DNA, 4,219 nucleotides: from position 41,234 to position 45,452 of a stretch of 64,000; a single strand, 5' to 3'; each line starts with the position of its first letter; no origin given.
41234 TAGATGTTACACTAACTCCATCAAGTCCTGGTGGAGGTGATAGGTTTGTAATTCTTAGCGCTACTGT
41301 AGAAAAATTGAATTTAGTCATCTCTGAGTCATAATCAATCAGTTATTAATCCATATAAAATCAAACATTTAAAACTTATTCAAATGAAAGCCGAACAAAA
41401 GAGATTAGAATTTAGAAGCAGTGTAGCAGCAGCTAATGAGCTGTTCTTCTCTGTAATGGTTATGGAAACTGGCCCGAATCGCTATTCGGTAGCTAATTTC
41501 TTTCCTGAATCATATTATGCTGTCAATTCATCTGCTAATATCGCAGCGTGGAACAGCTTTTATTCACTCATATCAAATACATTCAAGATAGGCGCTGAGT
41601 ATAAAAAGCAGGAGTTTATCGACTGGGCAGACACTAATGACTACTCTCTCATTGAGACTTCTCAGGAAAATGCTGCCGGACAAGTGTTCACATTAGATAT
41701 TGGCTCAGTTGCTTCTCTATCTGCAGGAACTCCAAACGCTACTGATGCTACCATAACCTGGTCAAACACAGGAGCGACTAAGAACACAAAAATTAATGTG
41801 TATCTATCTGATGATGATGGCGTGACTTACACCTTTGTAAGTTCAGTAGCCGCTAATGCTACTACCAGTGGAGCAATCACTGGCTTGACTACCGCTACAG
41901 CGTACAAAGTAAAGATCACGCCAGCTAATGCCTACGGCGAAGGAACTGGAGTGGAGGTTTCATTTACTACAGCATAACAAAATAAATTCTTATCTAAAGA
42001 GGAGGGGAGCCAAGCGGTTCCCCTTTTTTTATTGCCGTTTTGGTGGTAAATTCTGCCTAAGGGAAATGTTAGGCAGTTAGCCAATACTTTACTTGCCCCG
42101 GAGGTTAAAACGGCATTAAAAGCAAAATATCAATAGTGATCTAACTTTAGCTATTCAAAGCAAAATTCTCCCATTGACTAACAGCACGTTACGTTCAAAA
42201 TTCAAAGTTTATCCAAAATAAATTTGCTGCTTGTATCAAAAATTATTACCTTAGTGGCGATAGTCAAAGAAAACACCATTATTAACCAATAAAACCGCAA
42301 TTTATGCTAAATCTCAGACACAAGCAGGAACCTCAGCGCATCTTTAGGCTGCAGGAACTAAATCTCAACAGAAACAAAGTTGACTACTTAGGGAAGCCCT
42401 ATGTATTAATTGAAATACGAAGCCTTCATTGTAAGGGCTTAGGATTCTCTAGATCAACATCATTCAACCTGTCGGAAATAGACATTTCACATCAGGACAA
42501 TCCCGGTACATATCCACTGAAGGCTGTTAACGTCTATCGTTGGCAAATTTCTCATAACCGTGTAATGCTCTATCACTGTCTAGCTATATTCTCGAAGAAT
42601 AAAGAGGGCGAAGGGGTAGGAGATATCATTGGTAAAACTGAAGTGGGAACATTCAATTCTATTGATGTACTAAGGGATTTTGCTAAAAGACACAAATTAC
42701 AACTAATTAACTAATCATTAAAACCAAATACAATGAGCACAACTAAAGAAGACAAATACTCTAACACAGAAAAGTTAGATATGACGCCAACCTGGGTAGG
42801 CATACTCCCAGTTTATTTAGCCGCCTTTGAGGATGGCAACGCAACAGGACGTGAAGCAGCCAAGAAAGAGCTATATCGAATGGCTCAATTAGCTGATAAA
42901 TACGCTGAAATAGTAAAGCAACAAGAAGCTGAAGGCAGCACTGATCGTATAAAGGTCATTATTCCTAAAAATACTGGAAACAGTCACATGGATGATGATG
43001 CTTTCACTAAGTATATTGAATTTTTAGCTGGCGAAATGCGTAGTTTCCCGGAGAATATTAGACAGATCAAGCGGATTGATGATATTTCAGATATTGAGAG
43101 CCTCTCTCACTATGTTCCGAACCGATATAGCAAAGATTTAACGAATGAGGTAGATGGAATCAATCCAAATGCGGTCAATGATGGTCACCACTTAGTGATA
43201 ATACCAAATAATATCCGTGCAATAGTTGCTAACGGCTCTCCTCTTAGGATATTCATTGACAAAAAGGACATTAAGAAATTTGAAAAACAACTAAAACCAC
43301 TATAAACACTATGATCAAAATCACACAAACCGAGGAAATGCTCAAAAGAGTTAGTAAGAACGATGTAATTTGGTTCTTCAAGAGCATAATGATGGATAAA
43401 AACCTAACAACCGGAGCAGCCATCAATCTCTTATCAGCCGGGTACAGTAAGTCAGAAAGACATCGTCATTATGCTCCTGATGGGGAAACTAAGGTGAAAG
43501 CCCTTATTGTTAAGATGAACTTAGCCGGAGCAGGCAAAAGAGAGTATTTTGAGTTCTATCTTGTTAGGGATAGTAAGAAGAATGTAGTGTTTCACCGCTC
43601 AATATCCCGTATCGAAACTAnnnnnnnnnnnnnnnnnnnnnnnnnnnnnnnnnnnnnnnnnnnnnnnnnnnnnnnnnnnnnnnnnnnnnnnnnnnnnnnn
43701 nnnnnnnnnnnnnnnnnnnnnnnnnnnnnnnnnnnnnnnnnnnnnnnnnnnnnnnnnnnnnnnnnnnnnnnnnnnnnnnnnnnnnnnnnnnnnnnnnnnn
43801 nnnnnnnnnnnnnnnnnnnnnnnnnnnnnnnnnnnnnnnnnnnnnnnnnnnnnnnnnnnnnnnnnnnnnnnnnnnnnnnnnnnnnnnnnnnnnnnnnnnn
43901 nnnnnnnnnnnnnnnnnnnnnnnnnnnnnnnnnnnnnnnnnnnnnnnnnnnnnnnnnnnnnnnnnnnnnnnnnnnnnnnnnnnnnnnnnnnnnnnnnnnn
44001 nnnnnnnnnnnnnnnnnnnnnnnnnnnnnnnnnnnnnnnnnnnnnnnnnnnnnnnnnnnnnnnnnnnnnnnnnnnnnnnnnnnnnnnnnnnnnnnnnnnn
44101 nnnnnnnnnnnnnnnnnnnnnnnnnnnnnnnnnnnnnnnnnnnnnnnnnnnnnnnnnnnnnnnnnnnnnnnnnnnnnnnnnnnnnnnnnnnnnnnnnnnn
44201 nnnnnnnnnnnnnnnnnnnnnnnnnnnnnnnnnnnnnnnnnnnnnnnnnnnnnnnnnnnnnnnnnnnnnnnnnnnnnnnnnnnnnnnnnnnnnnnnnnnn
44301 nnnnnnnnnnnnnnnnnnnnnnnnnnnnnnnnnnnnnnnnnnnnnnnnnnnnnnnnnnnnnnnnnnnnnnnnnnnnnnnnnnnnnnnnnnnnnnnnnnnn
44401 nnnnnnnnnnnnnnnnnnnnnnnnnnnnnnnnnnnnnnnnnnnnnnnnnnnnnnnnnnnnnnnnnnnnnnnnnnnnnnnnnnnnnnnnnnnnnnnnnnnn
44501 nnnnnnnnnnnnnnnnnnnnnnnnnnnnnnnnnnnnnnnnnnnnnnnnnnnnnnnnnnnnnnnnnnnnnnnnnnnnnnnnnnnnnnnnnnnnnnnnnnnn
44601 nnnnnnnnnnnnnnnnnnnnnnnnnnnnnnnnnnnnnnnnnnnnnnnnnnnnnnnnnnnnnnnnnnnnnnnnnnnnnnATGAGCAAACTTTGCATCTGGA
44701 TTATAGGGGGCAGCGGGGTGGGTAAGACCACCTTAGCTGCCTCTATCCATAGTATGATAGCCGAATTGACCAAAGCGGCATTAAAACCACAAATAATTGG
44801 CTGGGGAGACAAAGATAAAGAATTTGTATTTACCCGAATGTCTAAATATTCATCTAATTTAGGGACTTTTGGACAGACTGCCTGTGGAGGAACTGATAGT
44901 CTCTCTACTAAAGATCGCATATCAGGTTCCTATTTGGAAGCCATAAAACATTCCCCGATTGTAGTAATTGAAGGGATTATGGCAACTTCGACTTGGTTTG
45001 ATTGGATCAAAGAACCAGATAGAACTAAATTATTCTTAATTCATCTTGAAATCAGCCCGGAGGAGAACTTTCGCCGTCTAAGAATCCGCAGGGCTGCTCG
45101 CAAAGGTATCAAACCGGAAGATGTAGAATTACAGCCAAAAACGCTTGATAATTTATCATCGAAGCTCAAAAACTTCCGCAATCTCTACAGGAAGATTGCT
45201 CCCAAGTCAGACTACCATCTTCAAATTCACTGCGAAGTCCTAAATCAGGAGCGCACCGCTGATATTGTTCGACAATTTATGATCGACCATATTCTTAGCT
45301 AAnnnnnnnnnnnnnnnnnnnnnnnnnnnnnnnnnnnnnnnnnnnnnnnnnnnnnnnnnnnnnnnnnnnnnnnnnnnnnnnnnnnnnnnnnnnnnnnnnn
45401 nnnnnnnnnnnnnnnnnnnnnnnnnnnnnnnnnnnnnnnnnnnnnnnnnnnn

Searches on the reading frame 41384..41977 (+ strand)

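Call 87: search_protein_families(library=phrogs, proteins=[window:41384-41977:+], max_evalue=0.001)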
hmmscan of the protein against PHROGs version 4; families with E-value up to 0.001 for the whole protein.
window:41384-41977:+ (197 aa): 1 family
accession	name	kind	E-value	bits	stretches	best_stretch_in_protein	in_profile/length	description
phrog_4971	-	tail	3.4e-06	27.6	1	105-182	191-264/283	major tail protein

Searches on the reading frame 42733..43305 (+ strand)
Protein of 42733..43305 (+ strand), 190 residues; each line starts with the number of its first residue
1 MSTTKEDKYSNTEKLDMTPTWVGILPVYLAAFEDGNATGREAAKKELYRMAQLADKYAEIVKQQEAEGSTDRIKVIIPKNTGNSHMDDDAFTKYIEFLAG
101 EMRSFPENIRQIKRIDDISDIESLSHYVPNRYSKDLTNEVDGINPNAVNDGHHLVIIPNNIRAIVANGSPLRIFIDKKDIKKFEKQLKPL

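Call 87: search_protein_families(library=phrogs, proteins=[window:42733-43305:+], max_evalue=0.001)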
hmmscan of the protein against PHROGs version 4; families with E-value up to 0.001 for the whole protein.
window:42733-43305:+ (190 aa): 1 family
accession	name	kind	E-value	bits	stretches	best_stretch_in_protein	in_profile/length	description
phrog_22670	-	unknown function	1.3e-15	58.7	1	15-65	8-58/65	-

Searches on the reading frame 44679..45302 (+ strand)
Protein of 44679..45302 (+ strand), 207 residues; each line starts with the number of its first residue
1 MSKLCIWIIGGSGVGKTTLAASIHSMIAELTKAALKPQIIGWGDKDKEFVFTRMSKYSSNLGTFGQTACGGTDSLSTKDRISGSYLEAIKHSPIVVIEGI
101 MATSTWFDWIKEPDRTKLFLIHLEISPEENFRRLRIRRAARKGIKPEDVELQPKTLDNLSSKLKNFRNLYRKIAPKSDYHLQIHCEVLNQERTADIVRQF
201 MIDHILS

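Call 87: search_protein_families(library=phrogs, proteins=[window:44679-45302:+], max_evalue=0.001)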
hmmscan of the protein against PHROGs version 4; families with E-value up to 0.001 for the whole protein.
window:44679-45302:+ (207 aa): 1 family
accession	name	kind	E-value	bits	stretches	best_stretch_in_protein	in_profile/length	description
phrog_800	-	head and packaging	7.3e-10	39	1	5-169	34-192/511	terminase small subunit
